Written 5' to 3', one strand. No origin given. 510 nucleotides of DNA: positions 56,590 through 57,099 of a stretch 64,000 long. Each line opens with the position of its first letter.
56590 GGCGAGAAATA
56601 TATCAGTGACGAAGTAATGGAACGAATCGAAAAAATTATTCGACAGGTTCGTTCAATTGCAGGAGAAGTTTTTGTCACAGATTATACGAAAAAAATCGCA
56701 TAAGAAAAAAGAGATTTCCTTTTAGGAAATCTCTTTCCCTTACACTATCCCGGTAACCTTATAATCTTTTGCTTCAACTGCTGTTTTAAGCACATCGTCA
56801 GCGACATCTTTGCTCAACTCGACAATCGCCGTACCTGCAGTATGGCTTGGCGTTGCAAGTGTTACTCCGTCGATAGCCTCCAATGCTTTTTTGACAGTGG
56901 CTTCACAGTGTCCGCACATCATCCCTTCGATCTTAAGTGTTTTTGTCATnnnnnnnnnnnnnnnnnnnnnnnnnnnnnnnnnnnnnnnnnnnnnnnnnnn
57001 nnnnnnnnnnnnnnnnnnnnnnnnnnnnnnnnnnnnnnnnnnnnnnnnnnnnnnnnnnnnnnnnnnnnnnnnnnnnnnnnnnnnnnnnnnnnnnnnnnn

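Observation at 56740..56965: CopZ-like metallochaperone domain fused to the CopA C-terminus with its own in-frame Shine-Dalgarno and ATG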

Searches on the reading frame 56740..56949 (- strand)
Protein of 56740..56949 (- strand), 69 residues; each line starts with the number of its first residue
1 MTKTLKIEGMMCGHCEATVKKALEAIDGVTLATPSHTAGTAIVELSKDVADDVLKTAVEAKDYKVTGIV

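Call 3: search_protein_families(library=pfam, proteins=[window:56740-56949:-], max_evalue=0.01)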
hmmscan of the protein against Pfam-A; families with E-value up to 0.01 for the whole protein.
window:56740-56949:- (69 aa): 1 family
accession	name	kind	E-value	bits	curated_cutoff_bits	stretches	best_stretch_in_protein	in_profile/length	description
PF00403.32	HMA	-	2e-12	47.7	24.8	1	4-63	1-61/62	Heavy-metal-associated domain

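Call 4: search_protein_families(library=ncbifam, proteins=[window:56740-56949:-], max_evalue=0.001)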
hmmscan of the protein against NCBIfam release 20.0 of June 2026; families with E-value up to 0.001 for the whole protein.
window:56740-56949:- (69 aa): 12 families
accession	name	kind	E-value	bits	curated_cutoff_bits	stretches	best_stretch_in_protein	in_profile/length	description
NF047957.1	CopZ_AFE_1862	equivalog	6.5e-14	52.1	85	1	4-65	2-61/62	CopZ family metallochaperone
NF033795.1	chaper_CopZ_Bs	exception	2.5e-12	46.8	91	1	3-65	2-65/66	copper chaperone CopZ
NF010311.1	PRK13748.1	subfamily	2.5e-11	43.1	600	1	4-66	2-64/560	mercury(II) reductase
NF033556.1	MerTP_fusion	equivalog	4.1e-10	39.6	180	1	3-66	122-186/186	mercuric transport protein MerTP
NF041115.1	UxxU_metal_bind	equivalog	8.5e-10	38.6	95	1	4-43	7-46/74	metal-binding (seleno)protein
NF033794.2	chaper_CopZ_Eh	exception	1.8e-08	34.4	95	1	3-64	2-64/68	copper chaperone CopZ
TIGR00003.1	TIGR00003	subfamily_domain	4.4e-08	33.2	62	1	3-65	2-65/66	copper ion binding protein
TIGR02052.1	MerP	equivalog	2.1e-07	31.4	92.55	1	2-46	24-68/92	mercury resistance system periplasmic binding protein MerP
NF045683.1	MerT_CopZ_Se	exception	4.5e-07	29.6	375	1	2-51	163-212/235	MerT/CopZ fusion-like heavy metal transport selenoprotein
NF007952.0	PRK10671.1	equivalog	3.5e-05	22.2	1316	1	4-64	106-164/838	copper-exporting P-type ATPase CopA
NF008262.1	PRK11033.1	equivalog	0.00034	19.2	1005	1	4-65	44-104/731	zinc/cadmium/mercury/lead-transporting ATPase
NF033781.1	chaper_CopP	exception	0.00035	20.7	112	1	3-57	2-56/65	copper-binding metallochaperone CopP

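Call 31: search_protein_representatives(protein=window:56743-56949:-)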
Query: 69 residues. Proteins with E-value up to 0.001 (for the whole library): 3599; up to 1e-10: 536; up to 1e-30: 6. The best 150 are listed.
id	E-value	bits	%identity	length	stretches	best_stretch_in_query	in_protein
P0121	5.6e-37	139.7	62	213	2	4-66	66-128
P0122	1.0e-35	135.7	45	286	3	1-68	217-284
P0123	1.3e-34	132.2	56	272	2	1-68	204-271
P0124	1.1e-32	126.2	36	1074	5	5-65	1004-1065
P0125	2.3e-32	125.2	53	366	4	3-56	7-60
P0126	3.2e-32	124.7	60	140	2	1-68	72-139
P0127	8.4e-30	117.1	56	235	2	4-68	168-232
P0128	7.8e-28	111.0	52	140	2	2-67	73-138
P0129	9.4e-28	110.7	49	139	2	4-68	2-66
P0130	4.2e-26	105.5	48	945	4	3-59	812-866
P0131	8.2e-26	104.6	50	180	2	1-68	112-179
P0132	1.6e-25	103.7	65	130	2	9-68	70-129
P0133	4.1e-25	102.4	51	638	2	1-68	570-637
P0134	5.4e-25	102.0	79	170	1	1-68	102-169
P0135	7.2e-25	101.6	46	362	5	4-60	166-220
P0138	3.2e-24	99.6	76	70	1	1-68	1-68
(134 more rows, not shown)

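Call 33: find_encoding_contigs(protein=P0138, flank=4000, max_places=6)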
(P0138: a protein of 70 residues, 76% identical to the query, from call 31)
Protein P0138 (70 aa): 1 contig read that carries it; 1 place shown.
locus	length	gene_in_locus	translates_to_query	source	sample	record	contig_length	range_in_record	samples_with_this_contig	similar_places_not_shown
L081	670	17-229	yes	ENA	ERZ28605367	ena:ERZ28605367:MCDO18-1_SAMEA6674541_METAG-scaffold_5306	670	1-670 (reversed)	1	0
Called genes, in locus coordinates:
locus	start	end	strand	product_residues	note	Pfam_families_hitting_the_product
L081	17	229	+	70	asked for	PF00403:HMA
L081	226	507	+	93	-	PF00708:Acylphosphatase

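Call 34: find_homologous_proteins(query=window:56743-56949:-, max_evalue=1e-8)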
Query window:56743-56949:- (69 aa): 1872 proteins with E <= 1e-8 among 1914 candidates; the best 120 are listed.
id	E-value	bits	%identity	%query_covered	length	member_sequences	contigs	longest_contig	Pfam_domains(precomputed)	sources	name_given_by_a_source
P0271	7.7e-28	113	90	90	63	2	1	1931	PF00403.33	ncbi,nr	ncbi:MAG: cation transporter, partial [Spirochaetales bacterium]|nr:cation transporter [Spirochaetal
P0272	1.5e-26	109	82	99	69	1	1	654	PF00403.33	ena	-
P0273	4.8e-26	107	79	99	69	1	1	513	PF00403.33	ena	-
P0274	6.7e-26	106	81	99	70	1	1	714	PF00403.33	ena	-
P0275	1.3e-25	106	76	99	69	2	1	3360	PF00403.33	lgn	-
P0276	2.2e-25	105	79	99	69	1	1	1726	PF00403.33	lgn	-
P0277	2.6e-25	105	78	99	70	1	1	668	PF00403.33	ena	-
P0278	2.7e-25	105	78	99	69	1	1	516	PF00403.33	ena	-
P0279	3.0e-25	104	76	99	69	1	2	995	PF00403.33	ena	-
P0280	5.9e-25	104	79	99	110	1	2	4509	PF00403.33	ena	-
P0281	6.7e-25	103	76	99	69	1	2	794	PF00403.33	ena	-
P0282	8.0e-25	103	79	99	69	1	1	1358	PF00403.33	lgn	-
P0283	8.4e-25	103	76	99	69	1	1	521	PF00403.33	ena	-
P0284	1.0e-24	103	78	99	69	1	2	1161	PF00403.33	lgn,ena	-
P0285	1.1e-24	103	75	99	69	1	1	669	PF00403.33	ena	-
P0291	1.6e-24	102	76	99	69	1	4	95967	PF00403.33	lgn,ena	-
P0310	4.2e-24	101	76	99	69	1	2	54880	PF00403.33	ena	-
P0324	6.0e-24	100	79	99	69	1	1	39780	PF00403.33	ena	-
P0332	8.1e-24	100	75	99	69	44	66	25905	PF00403.33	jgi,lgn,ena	jgi:P-type Cu2+ transporter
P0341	1.0e-23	100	74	99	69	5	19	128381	PF00403.33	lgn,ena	-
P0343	1.1e-23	100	76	99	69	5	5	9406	PF00403.33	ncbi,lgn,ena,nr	ncbi:MAG: heavy-metal-associated domain-containing protein [Mogibacterium diversum]|nr:heavy-metal-a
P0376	2.6e-23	98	75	99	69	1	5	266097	PF00403.33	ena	-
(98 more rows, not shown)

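Call 35: find_encoding_contigs(protein=P0341, flank=3500, max_places=4)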
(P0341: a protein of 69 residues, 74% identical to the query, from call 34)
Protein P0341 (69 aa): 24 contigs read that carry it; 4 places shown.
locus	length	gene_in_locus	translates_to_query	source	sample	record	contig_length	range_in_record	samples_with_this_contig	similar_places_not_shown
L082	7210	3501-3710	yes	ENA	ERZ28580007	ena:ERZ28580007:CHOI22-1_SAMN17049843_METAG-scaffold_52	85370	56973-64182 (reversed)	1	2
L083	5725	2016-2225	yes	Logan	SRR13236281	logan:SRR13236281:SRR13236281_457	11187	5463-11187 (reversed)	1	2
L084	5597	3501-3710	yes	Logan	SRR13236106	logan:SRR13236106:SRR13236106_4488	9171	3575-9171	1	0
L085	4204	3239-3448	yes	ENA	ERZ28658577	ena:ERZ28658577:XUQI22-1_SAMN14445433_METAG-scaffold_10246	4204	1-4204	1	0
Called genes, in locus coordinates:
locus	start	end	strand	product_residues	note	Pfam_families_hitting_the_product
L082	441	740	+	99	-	PF02583:Trns_repr_metal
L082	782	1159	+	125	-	PF00403:HMA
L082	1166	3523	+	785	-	PF00403:HMA, PF00122:E1-E2_ATPase, PF00702:Hydrolase, PF08282:Hydrolase_3 (faint)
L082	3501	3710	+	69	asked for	PF00403:HMA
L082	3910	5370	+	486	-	PF16927:HisKA_7TM, PF00990:GGDEF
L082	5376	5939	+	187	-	PF00293:NUDIX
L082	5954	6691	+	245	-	PF13306:LRR_5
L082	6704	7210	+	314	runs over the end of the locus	PF00561:Abhydrolase_1, PF12146:Hydrolase_4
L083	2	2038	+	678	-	?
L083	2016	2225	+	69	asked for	PF00403:HMA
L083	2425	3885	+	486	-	PF16927:HisKA_7TM, PF00990:GGDEF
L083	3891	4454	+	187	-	PF00293:NUDIX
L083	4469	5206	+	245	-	PF13306:LRR_5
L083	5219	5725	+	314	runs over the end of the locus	PF00561:Abhydrolase_1, PF12146:Hydrolase_4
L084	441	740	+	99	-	PF02583:Trns_repr_metal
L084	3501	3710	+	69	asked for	PF00403:HMA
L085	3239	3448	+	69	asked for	PF00403:HMA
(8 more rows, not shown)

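Call 36: find_encoding_contigs(protein=P0376, flank=3500, max_places=4)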
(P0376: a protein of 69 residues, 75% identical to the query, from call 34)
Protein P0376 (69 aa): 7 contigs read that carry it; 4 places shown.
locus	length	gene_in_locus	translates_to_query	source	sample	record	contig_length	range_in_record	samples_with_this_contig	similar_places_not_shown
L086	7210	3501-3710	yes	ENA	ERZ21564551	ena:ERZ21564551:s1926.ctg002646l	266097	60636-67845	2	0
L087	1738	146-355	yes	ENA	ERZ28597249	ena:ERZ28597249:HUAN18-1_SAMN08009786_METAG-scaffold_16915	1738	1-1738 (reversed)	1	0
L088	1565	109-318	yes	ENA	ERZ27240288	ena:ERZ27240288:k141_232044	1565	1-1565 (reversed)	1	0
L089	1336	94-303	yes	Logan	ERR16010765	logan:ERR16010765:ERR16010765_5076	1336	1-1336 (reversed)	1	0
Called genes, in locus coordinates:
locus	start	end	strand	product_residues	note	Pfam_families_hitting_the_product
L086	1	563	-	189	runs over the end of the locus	PF13440:Polysacc_synt_3 (faint), PF01554:MatE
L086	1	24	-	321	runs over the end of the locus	PF01554:MatE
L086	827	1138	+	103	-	PF02583:Trns_repr_metal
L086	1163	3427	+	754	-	PF00403:HMA, PF00122:E1-E2_ATPase, PF00702:Hydrolase, PF08282:Hydrolase_3 (faint)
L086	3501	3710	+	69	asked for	PF00403:HMA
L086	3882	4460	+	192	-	PF00872:Transposase_mut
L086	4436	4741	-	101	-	-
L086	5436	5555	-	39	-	-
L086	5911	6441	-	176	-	PF00251:Glyco_hydro_32N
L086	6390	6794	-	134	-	PF00251:Glyco_hydro_32N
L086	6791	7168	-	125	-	PF00251:Glyco_hydro_32N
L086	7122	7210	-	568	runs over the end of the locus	-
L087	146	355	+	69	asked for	PF00403:HMA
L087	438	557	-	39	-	-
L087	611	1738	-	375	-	?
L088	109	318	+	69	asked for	PF00403:HMA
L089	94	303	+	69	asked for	PF00403:HMA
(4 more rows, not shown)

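Call 37: find_encoding_contigs(protein=P0332, flank=3500, max_places=5)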
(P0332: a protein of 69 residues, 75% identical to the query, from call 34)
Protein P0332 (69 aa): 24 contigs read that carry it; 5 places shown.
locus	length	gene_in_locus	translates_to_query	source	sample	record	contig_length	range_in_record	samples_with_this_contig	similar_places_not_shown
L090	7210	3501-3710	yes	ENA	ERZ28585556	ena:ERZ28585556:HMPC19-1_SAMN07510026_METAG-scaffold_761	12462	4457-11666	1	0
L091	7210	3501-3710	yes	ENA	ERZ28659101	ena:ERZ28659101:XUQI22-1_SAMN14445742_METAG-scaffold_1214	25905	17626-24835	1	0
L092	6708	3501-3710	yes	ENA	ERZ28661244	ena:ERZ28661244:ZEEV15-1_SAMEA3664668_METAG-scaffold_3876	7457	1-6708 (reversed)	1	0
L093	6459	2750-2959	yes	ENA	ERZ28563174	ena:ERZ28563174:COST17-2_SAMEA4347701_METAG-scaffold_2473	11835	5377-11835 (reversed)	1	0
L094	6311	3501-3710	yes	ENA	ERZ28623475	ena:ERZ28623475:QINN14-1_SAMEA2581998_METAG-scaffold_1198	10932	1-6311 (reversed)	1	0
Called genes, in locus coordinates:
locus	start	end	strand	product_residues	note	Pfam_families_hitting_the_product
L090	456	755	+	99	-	PF02583:Trns_repr_metal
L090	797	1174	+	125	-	PF00403:HMA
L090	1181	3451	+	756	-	-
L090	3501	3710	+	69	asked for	PF00403:HMA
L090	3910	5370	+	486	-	PF16927:HisKA_7TM, PF00990:GGDEF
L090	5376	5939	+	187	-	PF00293:NUDIX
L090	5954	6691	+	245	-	PF13306:LRR_5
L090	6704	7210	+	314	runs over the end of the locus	PF00561:Abhydrolase_1, PF12146:Hydrolase_4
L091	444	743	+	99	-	PF02583:Trns_repr_metal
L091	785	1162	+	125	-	PF00403:HMA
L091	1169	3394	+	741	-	-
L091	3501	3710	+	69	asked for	PF00403:HMA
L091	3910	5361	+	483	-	PF16927:HisKA_7TM, PF00990:GGDEF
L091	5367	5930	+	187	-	PF00293:NUDIX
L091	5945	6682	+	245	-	PF13306:LRR_5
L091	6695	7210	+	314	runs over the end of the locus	PF00561:Abhydrolase_1 (weak), PF12146:Hydrolase_4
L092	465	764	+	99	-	PF02583:Trns_repr_metal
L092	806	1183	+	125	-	PF00403:HMA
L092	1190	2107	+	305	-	-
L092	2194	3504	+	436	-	PF00702:Hydrolase, PF08282:Hydrolase_3 (faint)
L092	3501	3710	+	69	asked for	PF00403:HMA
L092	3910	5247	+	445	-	PF00990:GGDEF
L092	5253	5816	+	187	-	PF00293:NUDIX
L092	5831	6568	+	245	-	PF13306:LRR_5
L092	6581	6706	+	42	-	?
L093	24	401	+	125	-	PF00403:HMA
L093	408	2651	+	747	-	-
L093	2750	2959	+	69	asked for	PF00403:HMA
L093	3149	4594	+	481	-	PF16927:HisKA_7TM (weak), PF00990:GGDEF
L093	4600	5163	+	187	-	PF00293:NUDIX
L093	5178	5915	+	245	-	PF13306:LRR_5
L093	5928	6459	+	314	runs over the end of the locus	PF00561:Abhydrolase_1, PF12146:Hydrolase_4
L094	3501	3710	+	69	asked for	PF00403:HMA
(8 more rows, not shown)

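Call 39: find_encoding_contigs(protein=P0291, flank=3500, max_places=3)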
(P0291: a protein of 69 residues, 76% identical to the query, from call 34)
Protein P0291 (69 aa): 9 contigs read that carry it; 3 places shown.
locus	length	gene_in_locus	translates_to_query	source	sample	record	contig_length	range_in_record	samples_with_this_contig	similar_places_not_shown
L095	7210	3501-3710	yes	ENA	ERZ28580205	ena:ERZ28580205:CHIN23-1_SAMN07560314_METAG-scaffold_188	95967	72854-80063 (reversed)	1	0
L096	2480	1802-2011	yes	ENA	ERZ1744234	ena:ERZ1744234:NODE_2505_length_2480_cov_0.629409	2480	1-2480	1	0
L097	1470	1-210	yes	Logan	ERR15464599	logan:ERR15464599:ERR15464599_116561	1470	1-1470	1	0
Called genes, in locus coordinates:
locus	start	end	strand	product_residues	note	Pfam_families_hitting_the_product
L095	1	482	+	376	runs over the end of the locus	PF00248:Aldo_ket_red, PF13183:Fer4_8 (weak), PF13187:Fer4_9, PF13534:Fer4_17 (weak)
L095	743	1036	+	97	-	PF02583:Trns_repr_metal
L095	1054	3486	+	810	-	-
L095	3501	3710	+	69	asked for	PF00403:HMA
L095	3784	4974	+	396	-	PF00155:Aminotran_1_2, PF00266:Aminotran_5 (weak)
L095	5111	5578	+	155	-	PF02664:LuxS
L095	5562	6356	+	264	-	PF01048:PNP_UDP_1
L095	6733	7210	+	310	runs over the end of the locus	PF00291:PALP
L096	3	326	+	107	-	?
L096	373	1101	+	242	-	PF00702:Hydrolase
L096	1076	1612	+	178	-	PF00702:Hydrolase, PF08282:Hydrolase_3 (faint)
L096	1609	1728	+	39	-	-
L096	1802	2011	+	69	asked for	PF00403:HMA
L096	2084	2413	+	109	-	-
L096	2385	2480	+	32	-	?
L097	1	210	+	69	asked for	PF00403:HMA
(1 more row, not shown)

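Call 40: find_encoding_contigs(protein=P0310, flank=3500, max_places=3)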
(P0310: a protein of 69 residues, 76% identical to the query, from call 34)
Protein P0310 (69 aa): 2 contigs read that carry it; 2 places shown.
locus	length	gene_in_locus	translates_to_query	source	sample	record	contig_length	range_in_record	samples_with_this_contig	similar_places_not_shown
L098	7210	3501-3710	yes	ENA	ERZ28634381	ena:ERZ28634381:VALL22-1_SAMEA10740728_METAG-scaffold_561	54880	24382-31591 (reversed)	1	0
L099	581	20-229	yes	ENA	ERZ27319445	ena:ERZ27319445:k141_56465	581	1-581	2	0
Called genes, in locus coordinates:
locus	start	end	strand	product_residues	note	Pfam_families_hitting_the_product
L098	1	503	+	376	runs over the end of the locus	PF00248:Aldo_ket_red, PF13183:Fer4_8 (weak), PF13187:Fer4_9, PF13534:Fer4_17 (weak)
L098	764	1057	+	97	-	PF02583:Trns_repr_metal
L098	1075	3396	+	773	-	PF00403:HMA, PF00122:E1-E2_ATPase, PF00702:Hydrolase, PF08282:Hydrolase_3 (faint)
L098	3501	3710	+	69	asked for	PF00403:HMA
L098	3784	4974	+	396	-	PF00155:Aminotran_1_2, PF00266:Aminotran_5 (weak)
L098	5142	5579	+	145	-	-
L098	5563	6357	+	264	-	PF01048:PNP_UDP_1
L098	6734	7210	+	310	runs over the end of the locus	PF00291:PALP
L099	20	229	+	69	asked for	PF00403:HMA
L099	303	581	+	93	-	?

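Call 41: find_encoding_contigs(protein=P0343, flank=3500, max_places=3)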
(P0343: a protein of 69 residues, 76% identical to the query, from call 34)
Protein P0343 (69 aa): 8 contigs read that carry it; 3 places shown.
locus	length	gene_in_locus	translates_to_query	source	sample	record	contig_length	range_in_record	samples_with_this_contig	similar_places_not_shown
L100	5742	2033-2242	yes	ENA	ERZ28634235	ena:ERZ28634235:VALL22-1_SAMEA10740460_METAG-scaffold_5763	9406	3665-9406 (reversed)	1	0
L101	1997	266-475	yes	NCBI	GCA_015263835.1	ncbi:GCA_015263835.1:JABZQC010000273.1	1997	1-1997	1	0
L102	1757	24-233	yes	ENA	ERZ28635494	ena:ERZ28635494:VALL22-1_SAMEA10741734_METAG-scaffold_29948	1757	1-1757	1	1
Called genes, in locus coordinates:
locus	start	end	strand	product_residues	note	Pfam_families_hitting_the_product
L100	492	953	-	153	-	-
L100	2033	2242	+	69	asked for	PF00403:HMA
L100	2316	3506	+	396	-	PF00155:Aminotran_1_2, PF00266:Aminotran_5 (weak)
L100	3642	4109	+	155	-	PF02664:LuxS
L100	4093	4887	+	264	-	PF01048:PNP_UDP_1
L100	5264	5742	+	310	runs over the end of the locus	PF00291:PALP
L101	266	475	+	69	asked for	PF00403:HMA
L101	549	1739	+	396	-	PF00155:Aminotran_1_2, PF00266:Aminotran_5 (weak)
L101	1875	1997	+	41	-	PF02664:LuxS (weak)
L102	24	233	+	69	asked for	PF00403:HMA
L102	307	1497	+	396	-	PF00155:Aminotran_1_2, PF00266:Aminotran_5 (weak)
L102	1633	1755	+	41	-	?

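Call 42: find_encoding_contigs(protein=P0324, flank=3500, max_places=3)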
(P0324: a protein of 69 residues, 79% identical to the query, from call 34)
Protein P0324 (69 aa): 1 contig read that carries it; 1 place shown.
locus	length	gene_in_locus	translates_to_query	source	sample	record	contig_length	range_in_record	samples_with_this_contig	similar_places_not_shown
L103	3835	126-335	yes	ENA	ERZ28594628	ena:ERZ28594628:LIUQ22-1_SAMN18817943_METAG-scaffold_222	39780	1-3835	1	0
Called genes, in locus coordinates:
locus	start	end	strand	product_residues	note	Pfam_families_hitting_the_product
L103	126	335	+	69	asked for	PF00403:HMA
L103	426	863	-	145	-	PF22769:DCD (weak), PF00692:dUTPase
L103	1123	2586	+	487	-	PF00749:tRNA-synt_1c, PF19269:Anticodon_2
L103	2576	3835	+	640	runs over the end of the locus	PF00580:UvrD-helicase, PF13245:AAA_19, PF01443:Viral_helicase1 (faint), PF13361:UvrD_C, PF13538:UvrD_C_2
